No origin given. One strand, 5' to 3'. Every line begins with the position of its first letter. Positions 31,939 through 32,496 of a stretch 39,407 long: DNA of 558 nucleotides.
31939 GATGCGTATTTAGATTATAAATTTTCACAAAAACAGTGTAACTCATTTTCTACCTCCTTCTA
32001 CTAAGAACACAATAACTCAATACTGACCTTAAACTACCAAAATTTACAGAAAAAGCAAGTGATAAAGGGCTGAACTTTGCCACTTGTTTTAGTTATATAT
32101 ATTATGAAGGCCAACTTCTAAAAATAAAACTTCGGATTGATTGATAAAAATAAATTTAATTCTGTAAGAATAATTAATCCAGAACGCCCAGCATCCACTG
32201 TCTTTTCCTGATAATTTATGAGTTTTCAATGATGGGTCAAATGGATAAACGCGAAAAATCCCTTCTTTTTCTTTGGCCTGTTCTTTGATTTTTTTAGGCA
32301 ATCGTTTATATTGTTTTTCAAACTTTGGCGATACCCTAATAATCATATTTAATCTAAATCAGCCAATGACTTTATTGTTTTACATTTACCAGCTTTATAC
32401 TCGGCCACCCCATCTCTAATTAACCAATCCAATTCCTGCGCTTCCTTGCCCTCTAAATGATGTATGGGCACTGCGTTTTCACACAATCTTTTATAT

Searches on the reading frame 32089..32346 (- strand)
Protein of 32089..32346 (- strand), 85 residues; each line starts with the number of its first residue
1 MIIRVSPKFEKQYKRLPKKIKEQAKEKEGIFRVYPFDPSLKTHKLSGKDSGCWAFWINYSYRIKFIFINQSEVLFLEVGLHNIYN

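Call 69: search_protein_families(library=pfam, proteins=[window:32089-32346:-])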
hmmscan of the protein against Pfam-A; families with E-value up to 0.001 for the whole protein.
window:32089-32346:- (85 aa): 0 families

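Call 71: search_protein_families(library=ncbifam, proteins=[window:32089-32346:-], max_evalue=0.1)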
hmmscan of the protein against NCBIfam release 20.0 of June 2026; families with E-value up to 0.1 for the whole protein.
window:32089-32346:- (85 aa): 3 families
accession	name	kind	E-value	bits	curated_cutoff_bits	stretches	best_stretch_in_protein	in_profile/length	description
TIGR02385.1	RelE_StbE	subfamily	0.00058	20.3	27.9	1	3-81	2-84/88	type II toxin-antitoxin system mRNA interferase toxin, RelE/StbE family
TIGR02116.1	toxin_Txe_YoeB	equivalog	0.0037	17.4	51.8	1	11-81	14-79/80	Txe/YoeB family addiction module toxin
TIGR00053.1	TIGR00053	subfamily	0.066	13.8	87.25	1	3-82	4-88/92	YafQ family addiction module toxin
